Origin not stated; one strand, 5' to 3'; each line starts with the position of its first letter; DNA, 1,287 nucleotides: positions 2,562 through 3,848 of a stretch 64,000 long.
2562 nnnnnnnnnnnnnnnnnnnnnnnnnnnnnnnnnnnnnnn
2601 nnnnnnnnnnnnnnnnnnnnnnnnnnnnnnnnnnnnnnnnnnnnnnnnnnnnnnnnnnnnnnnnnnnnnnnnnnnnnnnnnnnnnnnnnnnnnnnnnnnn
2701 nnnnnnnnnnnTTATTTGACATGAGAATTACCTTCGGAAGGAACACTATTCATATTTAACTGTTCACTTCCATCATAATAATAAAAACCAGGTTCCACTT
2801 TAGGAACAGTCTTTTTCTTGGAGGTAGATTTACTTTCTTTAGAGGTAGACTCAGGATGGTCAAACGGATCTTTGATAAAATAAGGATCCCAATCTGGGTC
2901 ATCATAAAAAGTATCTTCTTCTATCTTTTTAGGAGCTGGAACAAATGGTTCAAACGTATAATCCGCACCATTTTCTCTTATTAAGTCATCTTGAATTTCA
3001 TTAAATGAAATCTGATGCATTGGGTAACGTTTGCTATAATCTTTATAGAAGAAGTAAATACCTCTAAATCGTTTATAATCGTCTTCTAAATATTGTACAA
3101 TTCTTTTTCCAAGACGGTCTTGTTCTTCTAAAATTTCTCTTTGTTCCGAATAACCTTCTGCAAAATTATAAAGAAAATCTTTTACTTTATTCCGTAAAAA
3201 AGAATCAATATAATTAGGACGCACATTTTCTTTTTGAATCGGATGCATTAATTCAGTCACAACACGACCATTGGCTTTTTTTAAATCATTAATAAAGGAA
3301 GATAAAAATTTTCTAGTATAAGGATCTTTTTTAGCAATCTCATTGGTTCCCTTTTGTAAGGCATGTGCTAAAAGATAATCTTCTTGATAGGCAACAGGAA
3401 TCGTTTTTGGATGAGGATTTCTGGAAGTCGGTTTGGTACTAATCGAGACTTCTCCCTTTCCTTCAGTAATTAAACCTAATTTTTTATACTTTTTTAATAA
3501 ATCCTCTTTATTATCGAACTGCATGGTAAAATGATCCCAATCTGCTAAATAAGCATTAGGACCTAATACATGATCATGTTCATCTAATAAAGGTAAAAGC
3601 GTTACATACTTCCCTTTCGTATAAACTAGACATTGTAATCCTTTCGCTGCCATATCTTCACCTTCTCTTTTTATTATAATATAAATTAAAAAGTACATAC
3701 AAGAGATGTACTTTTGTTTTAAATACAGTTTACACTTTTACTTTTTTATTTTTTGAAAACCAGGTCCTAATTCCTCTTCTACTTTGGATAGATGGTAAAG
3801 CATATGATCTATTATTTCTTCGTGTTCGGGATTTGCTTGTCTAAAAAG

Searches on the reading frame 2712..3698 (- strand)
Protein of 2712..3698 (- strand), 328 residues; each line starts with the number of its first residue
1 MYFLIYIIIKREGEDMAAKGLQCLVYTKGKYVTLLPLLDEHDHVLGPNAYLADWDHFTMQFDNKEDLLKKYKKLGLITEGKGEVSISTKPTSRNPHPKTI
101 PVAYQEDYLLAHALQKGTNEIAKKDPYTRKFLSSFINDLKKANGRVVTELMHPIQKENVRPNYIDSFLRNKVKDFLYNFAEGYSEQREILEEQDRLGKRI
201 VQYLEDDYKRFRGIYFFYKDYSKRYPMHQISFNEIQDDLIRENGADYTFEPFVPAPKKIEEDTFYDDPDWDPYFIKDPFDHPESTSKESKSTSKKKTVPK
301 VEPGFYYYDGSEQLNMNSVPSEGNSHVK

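Call 4: search_protein_families(library=pfam, proteins=[window:2712-3698:-], max_evalue=1)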
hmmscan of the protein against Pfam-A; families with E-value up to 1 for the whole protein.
window:2712-3698:- (328 aa): 0 families

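Call 5: search_protein_families(library=ncbifam, proteins=[window:2712-3698:-], max_evalue=1)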
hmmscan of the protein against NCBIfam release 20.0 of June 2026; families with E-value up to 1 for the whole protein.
window:2712-3698:- (328 aa): 0 families

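Call 14: search_protein_families(library=padloc, proteins=[window:2712-3698:-], max_evalue=1)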
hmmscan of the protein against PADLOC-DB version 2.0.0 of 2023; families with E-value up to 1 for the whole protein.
window:2712-3698:- (328 aa): 1 family
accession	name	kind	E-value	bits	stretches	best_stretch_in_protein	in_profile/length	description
PDLC02733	PbeC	-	0.015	11.7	1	158-214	396-451/672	PbeC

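Call 65: search_protein_families(library=phrogs, proteins=[window:2712-3698:-], max_evalue=0.01)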
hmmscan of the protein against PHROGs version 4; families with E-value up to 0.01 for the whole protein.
window:2712-3698:- (328 aa): 0 families
